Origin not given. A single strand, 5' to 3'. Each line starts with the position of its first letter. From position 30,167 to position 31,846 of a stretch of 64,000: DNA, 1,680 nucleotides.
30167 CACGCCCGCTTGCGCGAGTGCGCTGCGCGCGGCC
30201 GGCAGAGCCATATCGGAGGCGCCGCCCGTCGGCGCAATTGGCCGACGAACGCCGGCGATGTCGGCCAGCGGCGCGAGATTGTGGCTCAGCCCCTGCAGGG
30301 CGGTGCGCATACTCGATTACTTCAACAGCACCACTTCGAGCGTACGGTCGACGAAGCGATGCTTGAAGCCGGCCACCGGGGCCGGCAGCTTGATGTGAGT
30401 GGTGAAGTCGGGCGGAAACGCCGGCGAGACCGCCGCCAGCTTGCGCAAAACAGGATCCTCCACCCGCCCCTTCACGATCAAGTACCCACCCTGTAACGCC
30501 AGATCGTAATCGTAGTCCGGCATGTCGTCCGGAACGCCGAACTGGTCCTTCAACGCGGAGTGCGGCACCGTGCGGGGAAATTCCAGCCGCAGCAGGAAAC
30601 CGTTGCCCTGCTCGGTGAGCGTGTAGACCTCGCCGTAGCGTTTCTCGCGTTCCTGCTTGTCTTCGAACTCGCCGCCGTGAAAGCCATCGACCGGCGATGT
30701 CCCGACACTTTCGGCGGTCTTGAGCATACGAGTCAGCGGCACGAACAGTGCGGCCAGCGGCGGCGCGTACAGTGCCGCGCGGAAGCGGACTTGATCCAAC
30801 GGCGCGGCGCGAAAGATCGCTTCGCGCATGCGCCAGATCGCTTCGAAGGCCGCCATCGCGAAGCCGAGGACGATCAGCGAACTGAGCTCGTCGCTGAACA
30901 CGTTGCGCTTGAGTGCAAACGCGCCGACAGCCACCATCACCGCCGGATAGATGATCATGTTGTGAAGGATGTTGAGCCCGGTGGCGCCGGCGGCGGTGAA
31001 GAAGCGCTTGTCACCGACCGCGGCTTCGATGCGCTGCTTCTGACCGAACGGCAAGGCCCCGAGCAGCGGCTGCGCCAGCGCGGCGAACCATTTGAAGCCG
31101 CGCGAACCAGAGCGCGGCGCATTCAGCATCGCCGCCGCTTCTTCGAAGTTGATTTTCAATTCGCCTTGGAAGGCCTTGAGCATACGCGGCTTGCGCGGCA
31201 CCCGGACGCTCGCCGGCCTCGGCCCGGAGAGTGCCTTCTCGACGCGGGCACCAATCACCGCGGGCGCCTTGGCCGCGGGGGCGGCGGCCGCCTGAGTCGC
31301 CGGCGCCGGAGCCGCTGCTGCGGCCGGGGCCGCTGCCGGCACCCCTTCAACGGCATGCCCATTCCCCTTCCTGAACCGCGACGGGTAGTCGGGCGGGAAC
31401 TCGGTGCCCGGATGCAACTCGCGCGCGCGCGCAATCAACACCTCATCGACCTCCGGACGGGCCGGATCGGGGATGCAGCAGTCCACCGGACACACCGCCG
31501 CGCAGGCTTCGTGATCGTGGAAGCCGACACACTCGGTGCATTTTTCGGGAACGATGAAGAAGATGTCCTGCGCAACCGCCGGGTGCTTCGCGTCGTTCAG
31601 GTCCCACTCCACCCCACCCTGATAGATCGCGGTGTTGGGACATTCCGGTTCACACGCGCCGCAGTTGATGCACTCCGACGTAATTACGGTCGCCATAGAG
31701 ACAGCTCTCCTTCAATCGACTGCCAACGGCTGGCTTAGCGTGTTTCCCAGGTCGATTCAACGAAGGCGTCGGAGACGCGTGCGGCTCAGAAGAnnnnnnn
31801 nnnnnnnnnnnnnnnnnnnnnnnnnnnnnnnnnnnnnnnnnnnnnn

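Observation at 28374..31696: Translationally coupled trio: ferredoxin-membrane-ACD fusion plus a KAS III pair, upstream of rimI-hpnH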

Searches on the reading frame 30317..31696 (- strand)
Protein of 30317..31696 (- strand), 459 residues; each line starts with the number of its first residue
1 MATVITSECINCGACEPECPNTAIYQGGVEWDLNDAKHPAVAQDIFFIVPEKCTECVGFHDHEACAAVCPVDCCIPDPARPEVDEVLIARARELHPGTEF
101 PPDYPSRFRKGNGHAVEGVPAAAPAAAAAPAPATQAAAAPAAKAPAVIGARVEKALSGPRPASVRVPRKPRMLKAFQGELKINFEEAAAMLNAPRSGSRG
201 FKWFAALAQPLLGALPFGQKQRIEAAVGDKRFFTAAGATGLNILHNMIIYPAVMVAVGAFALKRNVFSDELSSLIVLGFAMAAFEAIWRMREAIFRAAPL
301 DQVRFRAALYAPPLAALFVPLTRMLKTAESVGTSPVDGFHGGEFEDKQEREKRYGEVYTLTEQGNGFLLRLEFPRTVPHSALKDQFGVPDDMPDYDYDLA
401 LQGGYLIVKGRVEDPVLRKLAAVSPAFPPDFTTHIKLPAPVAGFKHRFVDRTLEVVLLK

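Call 7: search_protein_families(library=pfam, proteins=[window:30317-31696:-], max_evalue=0.01)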
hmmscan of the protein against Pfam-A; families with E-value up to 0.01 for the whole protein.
window:30317-31696:- (459 aa): 7 families
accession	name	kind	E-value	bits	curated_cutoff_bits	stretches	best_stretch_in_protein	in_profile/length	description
PF12838.12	Fer4_7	-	1.9e-06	28.7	27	1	9-73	2-52/52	4Fe-4S dicluster domain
PF13237.11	Fer4_10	-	1.6e-05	25.2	25.5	1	6-70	6-53/53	4Fe-4S dicluster domain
PF00037.32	Fer4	-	2.8e-05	24.2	21.1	1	3-25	2-24/24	4Fe-4S binding domain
PF13187.11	Fer4_9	-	0.00024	21.5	27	1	8-72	1-50/52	4Fe-4S dicluster domain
PF12797.12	Fer4_2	-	0.00037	20.7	24.5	0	6-20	7-21/22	4Fe-4S binding domain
PF13183.11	Fer4_8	-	0.0075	17.2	27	0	7-72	3-67/68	4Fe-4S dicluster domain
PF12800.12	Fer4_4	-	0.0086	16.8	24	0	7-21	2-16/17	4Fe-4S binding domain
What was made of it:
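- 31397..31696 (-): Ferredoxin domain (aa 1-100). It is the YfhL/Alvin type, with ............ and CxxCx8CxxxCP motifs and a conserved PSRF tail. Pfam Fer4_7/Fer4 (call 7).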

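Call 8: search_protein_families(library=ncbifam, proteins=[window:30317-31696:-], max_evalue=0.01)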
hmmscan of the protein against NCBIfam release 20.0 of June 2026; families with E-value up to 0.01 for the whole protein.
window:30317-31696:- (459 aa): 5 families
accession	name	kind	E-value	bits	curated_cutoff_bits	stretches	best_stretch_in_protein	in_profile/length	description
NF033683.1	di_4Fe-4S_YfhL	equivalog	2.7e-23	82.1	86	1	1-92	1-78/80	YfhL family 4Fe-4S dicluster ferredoxin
NF058577.1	FdxA_fam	equivalog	1e-09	38.4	65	1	1-34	1-34/52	4Fe-4S ferredoxin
NF045490.1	FdxA_Protbact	equivalog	2.9e-06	27.5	135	1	6-26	37-57/104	ferredoxin FdxA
NF045480.1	FdxA_Actino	equivalog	0.00041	20.6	125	1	6-26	37-57/107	ferredoxin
TIGR01971.1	NuoI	subfamily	0.0049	16.5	113.05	1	5-33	79-106/121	NADH-quinone oxidoreductase, chain I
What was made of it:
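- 31397..31696 (-): NCBIfam NF033683 YfhL scores 82.1 bits against a cutoff of 86 (call 8).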

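Call 10: find_homologous_proteins(query=window:30320-31696:-)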
Query window:30320-31696:- (459 aa): 3285 proteins with E <= 0.001 among 8000 candidates; the best 120 are listed.
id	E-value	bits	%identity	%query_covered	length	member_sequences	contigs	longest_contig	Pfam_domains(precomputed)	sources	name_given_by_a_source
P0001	2.4e-296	1001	95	100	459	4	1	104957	PF12838.13,PF13237.12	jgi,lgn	jgi:ferredoxin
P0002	4.9e-229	779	73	100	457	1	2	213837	PF12838.13,PF13237.12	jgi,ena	-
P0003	6.2e-227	772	73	100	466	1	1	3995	PF12838.13,PF13237.12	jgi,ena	-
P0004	1.4e-226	771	72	63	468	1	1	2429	PF12838.13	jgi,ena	-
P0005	6.9e-222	755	72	63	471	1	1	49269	PF12838.13,PF13237.12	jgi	jgi:ferredoxin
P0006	6.2e-219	746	71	100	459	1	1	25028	PF12838.13,PF13237.12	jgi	jgi:ferredoxin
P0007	2.0e-201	688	65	100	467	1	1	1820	PF12838.13,PF13237.12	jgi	jgi:ferredoxin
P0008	4.8e-196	670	65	100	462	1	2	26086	PF12838.13,PF13237.12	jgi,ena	-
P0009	3.9e-195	667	67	100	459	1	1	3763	PF12838.13,PF13237.12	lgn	-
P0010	2.2e-194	665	64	100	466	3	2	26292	PF12838.13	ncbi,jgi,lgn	jgi:ferredoxin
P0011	1.6e-193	662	64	100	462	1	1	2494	PF12838.13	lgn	-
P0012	3.2e-193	661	64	100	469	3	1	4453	PF12838.13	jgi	-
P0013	3.5e-193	661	63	100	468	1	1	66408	PF12838.13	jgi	jgi:ferredoxin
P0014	7.6e-193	660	64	100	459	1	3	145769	PF12838.13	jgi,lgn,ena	jgi:ferredoxin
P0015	1.4e-192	659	63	100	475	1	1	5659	PF12838.13,PF13237.12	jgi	-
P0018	8.9e-192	656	65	100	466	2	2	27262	PF12838.13,PF13237.12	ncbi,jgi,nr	ncbi:MAG TPA: 4Fe-4S dicluster domain-containing protein [Candidatus Acidoferrales bacterium]|nr:4Fe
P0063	1.4e-175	603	59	100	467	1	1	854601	PF12838.13,PF13237.12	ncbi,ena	-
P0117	1.6e-159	550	55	100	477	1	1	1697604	PF12838.13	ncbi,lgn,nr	ncbi:MAG: hypothetical protein KatS3mg076_0638 [Candidatus Binatia bacterium]|nr:MAG: hypothetical p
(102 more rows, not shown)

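Call 11: find_encoding_contigs(protein=P0117, flank=8000, max_places=2)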
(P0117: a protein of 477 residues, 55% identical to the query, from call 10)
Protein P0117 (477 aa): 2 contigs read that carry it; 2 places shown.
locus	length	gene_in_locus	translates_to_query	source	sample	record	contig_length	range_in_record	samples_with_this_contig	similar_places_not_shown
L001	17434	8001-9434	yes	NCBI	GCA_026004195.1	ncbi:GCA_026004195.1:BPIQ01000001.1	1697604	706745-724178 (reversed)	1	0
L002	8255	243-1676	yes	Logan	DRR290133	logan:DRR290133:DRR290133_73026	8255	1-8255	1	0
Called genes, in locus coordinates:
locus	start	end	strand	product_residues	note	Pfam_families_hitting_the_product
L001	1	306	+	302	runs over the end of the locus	PF00350:Dynamin_N (faint), PF01926:MMR_HSR1, PF02421:FeoB_N, PF03193:RsgA_GTPase (faint), PF00009:GTP_EFTU, PF07650:KH_2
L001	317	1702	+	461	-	PF00025:Arf (faint), PF01926:MMR_HSR1, PF02421:FeoB_N, PF00009:GTP_EFTU, PF01926:MMR_HSR1, PF02421:FeoB_N, PF00009:GTP_EFTU, PF14714:KH_dom-like, +4 more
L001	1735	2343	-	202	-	PF01871:AMMECR1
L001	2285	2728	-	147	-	PF00293:NUDIX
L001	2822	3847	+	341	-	PF08240:ADH_N, PF16912:Glu_dehyd_C, PF00107:ADH_zinc_N, PF13602:ADH_zinc_N_2 (weak)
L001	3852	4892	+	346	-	PF08240:ADH_N, PF00107:ADH_zinc_N, PF13602:ADH_zinc_N_2 (weak)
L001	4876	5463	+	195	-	PF07883:Cupin_2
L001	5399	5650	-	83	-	-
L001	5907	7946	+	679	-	PF03030:H_PPase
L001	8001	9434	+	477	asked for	PF12838:Fer4_7 (weak)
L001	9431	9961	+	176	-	PF00583:Acetyltransf_1, PF13673:Acetyltransf_10, PF08445:FR47 (weak), PF13508:Acetyltransf_7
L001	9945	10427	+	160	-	PF02559:CarD_TRCF_RID, PF21095:CarD_C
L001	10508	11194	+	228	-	PF01128:IspD, PF12804:NTP_transf_3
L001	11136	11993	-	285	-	PF02540:NAD_synthase (faint)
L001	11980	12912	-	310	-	PF00291:PALP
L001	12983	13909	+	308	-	PF01075:Glyco_transf_9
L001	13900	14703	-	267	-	PF01149:Fapy_DNA_glyco, PF06831:H2TH, PF06827:zf-FPG_IleRS (weak)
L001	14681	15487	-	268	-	PF00398:RrnaAD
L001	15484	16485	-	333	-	PF02543:Carbam_trans_N (faint), PF00814:TsaD, PF22521:HypF_C_2 (weak)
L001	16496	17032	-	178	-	PF00515:TPR_1 (faint), PF07719:TPR_2 (faint), PF13432:TPR_16, PF13414:TPR_11, PF14559:TPR_19, PF13431:TPR_17 (weak), PF07721:TPR_4 (weak), PF13424:TPR_12, +4 more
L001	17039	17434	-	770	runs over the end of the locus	PF14814:UB2H, PF00912:Transgly, PF00905:Transpeptidase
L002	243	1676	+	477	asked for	PF12838:Fer4_7 (weak)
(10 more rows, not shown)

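Call 12: find_encoding_contigs(protein=P0018, flank=8000, max_places=2)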
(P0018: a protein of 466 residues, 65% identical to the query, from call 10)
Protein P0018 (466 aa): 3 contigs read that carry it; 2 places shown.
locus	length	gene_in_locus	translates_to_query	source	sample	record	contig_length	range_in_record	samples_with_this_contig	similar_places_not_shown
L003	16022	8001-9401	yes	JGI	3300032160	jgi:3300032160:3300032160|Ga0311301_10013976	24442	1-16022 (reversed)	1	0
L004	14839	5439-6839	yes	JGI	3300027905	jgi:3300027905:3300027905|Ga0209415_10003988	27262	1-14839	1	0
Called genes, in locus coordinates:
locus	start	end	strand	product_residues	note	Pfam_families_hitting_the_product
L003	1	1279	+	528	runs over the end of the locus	PF09609:Cas_GSU0054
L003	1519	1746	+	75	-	PF14076:DUF4258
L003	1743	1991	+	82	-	-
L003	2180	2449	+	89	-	-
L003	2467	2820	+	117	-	-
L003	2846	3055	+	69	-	PF10049:DUF2283 (weak)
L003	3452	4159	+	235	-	-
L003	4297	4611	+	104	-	PF09827:CRISPR_Cas2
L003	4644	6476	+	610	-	PF01930:Cas_Cas4, PF12705:PDDEXK_1 (weak), PF01867:Cas_Cas1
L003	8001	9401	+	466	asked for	PF12838:Fer4_7 (weak), PF13237:Fer4_10 (weak)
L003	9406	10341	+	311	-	PF00108:Thiolase_N (faint), PF08545:ACP_syn_III, PF08541:ACP_syn_III_C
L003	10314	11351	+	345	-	PF00108:Thiolase_N, PF00195:Chal_sti_synt_N (weak), PF08545:ACP_syn_III, PF08541:ACP_syn_III_C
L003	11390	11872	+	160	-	PF13480:Acetyltransf_6 (faint), PF00583:Acetyltransf_1, PF13673:Acetyltransf_10, PF13508:Acetyltransf_7, PF08445:FR47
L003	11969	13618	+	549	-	PF03485:Arg_tRNA_synt_N, PF00750:tRNA-synt_1d, PF01921:tRNA-synt_1f (faint), PF05746:DALR_1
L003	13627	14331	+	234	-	PF05036:SPOR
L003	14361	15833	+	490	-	PF04715:, PF00425:Chorismate_bind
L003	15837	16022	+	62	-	?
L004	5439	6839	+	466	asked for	PF12838:Fer4_7 (weak), PF13237:Fer4_10 (weak)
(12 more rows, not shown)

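Call 13: find_encoding_contigs(protein=P0063, flank=8000, max_places=2)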
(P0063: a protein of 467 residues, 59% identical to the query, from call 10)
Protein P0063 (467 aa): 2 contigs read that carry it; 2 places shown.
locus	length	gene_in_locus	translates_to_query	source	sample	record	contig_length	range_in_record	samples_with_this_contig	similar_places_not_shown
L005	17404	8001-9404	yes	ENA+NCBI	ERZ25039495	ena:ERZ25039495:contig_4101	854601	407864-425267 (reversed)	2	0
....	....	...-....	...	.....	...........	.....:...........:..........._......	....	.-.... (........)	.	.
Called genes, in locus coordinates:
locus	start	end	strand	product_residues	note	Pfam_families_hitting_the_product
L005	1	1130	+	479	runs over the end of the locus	PF00535:Glycos_transf_2, PF13641:Glyco_tranf_2_3, PF13489:Methyltransf_23, PF08241:Methyltransf_11, PF08242:Methyltransf_12, PF13649:Methyltransf_25 (weak)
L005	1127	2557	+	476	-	PF00009:GTP_EFTU, PF00025:Arf (faint), PF01926:MMR_HSR1, PF02421:FeoB_N, PF01926:MMR_HSR1, PF02421:FeoB_N, PF00009:GTP_EFTU, PF14714:KH_dom-like, +7 more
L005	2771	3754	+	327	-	PF08240:ADH_N, PF16912:Glu_dehyd_C, PF00107:ADH_zinc_N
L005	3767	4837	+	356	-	PF08240:ADH_N, PF00107:ADH_zinc_N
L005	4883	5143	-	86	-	-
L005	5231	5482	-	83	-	-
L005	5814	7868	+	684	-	PF03030:H_PPase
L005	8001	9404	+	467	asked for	PF12838:Fer4_7 (weak), PF13237:Fer4_10 (faint)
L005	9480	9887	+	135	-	PF00583:Acetyltransf_1, PF13673:Acetyltransf_10, PF13508:Acetyltransf_7, PF08445:FR47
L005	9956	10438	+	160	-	PF02559:CarD_TRCF_RID, PF21095:CarD_C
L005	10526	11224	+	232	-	PF01128:IspD, PF12804:NTP_transf_3 (weak)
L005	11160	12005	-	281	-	PF00733:Asn_synthase (weak), PF06508:QueC (faint)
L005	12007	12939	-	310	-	PF00291:PALP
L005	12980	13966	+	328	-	PF01075:Glyco_transf_9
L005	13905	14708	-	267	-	PF01149:Fapy_DNA_glyco, PF06831:H2TH, PF06827:zf-FPG_IleRS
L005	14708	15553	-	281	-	PF00398:RrnaAD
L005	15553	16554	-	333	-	PF00814:TsaD, PF22521:HypF_C_2 (weak)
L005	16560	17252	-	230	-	PF09976:TPR_21 (weak), PF13371:TPR_9 (faint), PF13174:TPR_6 (faint), PF13414:TPR_11, PF13432:TPR_16, PF12895:ANAPC3, PF14559:TPR_19, PF13424:TPR_12, +6 more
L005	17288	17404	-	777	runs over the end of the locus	PF14814:UB2H, PF00912:Transgly, PF00905:Transpeptidase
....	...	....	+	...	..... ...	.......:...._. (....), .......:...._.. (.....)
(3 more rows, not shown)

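Call 17: find_related_loci(query=A1, collection=genome_contigs, flank=8000)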
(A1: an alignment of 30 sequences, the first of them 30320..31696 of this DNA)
Query A1 (459 aa) in genome_contigs; peptide patterns used: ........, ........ (x = any residue, [..] = any of these).
600 stretches matched a pattern (row limit reached: there are more); 546 encode a relative of the query (tblastn E <= 1e-3); the best 80 are kept; 80 distinct loci.
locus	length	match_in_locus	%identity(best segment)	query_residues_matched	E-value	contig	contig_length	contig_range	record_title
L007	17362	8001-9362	48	1-459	9e-131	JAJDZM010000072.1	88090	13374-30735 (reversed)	MAG: Candidatus Binatia bacterium isolate jk18x40bins.50 k141_1290748, whole genome shotgun sequence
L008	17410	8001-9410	46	1-459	6e-119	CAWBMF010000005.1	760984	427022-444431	MAG: uncultured delta proteobacterium isolate MFD00731.bin.1.188 genome assembly, contig: contig_3101, whole genome shot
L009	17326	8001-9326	43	1-459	7e-103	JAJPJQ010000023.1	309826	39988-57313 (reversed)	MAG: Proteobacteria bacterium isolate Centralia_MAG_52 k107_32471398, whole genome shotgun sequence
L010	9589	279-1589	42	1-448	1e-96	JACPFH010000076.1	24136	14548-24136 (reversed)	MAG: Deltaproteobacteria bacterium isolate NC_groundwater_356_Ag_B-0.1um_58_8 GD18-4_B1_scaffold_21788, whole genome sho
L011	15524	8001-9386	43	1-459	6e-96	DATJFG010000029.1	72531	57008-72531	MAG TPA_asm: Verrucomicrobiia bacterium isolate SMAG_U15454 k141_1914887, whole genome shotgun sequence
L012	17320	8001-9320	42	1-459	4e-86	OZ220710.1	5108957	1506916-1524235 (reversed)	MAG: Thermodesulfobacteriota bacterium isolate dce1034a-8f23-488c-aa07-39e6c80a0035 genome assembly, chromosome: 1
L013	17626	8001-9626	42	1-459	1e-63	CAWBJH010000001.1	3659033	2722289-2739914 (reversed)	MAG: uncultured delta proteobacterium isolate MFD03323.bin.1.18 genome assembly, contig: contig_33361, whole genome shot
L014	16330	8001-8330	78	1-110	5e-57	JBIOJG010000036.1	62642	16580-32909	MAG: Candidatus Binatia bacterium isolate GcC5-6 k141_1090556_length_62642_cov_140.0463, whole genome shotgun sequence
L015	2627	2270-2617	77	1-115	4e-55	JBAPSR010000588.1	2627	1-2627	MAG: Candidatus Binataceae bacterium isolate MFD01145_ilm_asm_bin37 k127_314182, whole genome shotgun sequence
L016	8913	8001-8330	78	1-110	3e-54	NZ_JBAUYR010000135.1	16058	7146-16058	MAG: Candidatus Binatus sp. isolate MFD06940_ilm_asm_bin44 k127_42387, whole genome shotgun sequence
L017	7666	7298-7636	73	1-113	2e-53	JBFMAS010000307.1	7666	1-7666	MAG: Thermodesulfobacteriota bacterium isolate MAG144 MAG144_307, whole genome shotgun sequence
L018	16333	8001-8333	75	1-111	1e-52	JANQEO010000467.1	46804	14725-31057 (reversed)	MAG: Candidatus Binatia bacterium isolate PL23a_bin.3 k99_5543006, whole genome shotgun sequence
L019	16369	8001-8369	69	1-127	2e-51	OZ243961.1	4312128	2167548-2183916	MAG: uncultured Candidatus Binatia bacterium isolate c3ca01ca-9b7f-48ee-8e12-6a9662520b33 genome assembly, chromosome: 1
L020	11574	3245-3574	71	1-110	2e-50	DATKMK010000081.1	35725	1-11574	MAG TPA_asm: Candidatus Binatia bacterium isolate SMAG_U14709 k141_1386326, whole genome shotgun sequence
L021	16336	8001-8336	73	1-113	2e-50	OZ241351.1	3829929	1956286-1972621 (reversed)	MAG: uncultured Candidatus Binatia bacterium isolate 5f0d318e-1668-4b86-9731-a3c73843edec genome assembly, chromosome: 1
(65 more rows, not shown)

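Call 21: predict_structure(alignment_id=A1)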
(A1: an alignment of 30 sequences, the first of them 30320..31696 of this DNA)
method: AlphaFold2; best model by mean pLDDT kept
length: 459 residues; sequences in the alignment: 30
mean_pLDDT: 67.1   pTM: 0.44
mean pLDDT of the five models: 67.1, 63.9, 62.8, 62.4, 61.9
residues with pLDDT >= 90: 32; 70-90: 212; 50-70: 107; < 50: 108
segments of 3 or more residues with pLDDT < 50: 1-21, 108-129, 131-167, 330-355
pLDDT, mean of each block of 10 residues (from residue 1): 41 46 61 67 62 55 61 56 64 68 56 32 34 32 32 34 47 76 89 72 84 84 80 83 89 89 82 90 88 76 79 80 62 36 35 56 84 75 76 84 88 79 64 84 90 89
secondary structure, 60 per line:
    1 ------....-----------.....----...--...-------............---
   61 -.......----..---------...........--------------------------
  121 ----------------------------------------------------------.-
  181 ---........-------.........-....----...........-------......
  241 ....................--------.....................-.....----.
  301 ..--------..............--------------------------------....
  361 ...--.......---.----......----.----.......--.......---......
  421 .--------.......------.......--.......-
elements in order: H7-10 E22-26 E31-33 E36-38 E46-50 H51-57 H62-68 H84-94 H184-191 H199-207 H209-212 H217-227 H235-260 H269-289 H291-295 H311-324 E357-363 E366-372 H381-386 E396-402 E405-411 H415-421 E430-436 E443-449 E452-458
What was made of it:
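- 30317..31696 (-): Gene 1: a 459-aa fusion protein. It has an N-terminal 2[4Fe-4S] ferredoxin, an Ala/Pro-rich disordered linker, a helical hairpin and a C-terminal ACD-like beta sandwich. AF2 model (call 21).
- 30812..30994 (-): Hydrophobic helical hairpin (aa ~235-295), the probable membrane anchor. With two spans, both the ferredoxin and the ACD would face the cytoplasm. AF2 helices at 235-260 and 269-289 (call 21).
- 30320..30631 (-): C-terminal alpha-crystallin-domain-like beta sandwich (aa ~356-459). AF2 pLDDT is 75-90 over this stretch (call 21).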

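Call 23: search_solved_structures(query=A1, max_evalue=1)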
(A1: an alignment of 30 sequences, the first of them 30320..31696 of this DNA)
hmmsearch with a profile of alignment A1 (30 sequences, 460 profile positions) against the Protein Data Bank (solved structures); distinct sequences matched with E-value up to 1: 71 (the best 60 are shown).
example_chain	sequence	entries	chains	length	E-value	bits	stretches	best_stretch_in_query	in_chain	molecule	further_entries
1blu_A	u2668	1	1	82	1.9e-19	73.2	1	2-90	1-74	FERREDOXIN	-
3exy_A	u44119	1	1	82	2.7e-19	72.7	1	2-90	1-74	Ferredoxin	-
3eun_A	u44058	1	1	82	5.7e-19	71.7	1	2-90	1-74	Ferredoxin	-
2fgo_A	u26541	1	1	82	6.5e-18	68.2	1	5-94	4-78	Ferredoxin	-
2zvs_A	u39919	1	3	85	1.5e-15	60.4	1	2-95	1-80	Uncharacterized ferredoxin-like protein yfhL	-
1rgv_A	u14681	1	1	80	2.3e-11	46.6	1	4-95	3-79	ferredoxin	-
1fca_A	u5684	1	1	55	7.6e-08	35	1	2-34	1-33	FERREDOXIN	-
1fdn_A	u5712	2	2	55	2e-05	27.1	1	2-49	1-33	FERREDOXIN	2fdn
9g03_E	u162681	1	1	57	6.6e-05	25.3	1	1-73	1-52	Ferredoxin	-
8rja_F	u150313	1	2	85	0.001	21.4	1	5-37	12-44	NAD(P)H-quinone oxidoreductase subunit I, chloroplastic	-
1bc6_A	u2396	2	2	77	0.0015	20.8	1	8-26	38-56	7-FE FERREDOXIN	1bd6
1clf_A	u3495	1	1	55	0.0016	20.7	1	5-29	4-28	FERREDOXIN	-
1dur_A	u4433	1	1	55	0.002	20.4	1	2-29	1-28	2[4FE-4S] FERREDOXIN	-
2v2k_A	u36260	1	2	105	0.0021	20.4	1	7-26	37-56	FERREDOXIN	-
1gao_A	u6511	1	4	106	0.0031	19.8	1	7-26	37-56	FERREDOXIN I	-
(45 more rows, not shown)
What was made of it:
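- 31397..31696 (-): The profile hits PDB 1blu, 3eun, 2fgo, 2zvs and 1rgv at E 1e-19 to 1e-11 (call 23).
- Checked: Ferredoxin: Pfam Fer4_7, NCBIfam YfhL at 82 bits, and PDB 1blu/2fgo/2zvs (calls 7, 8, 23).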
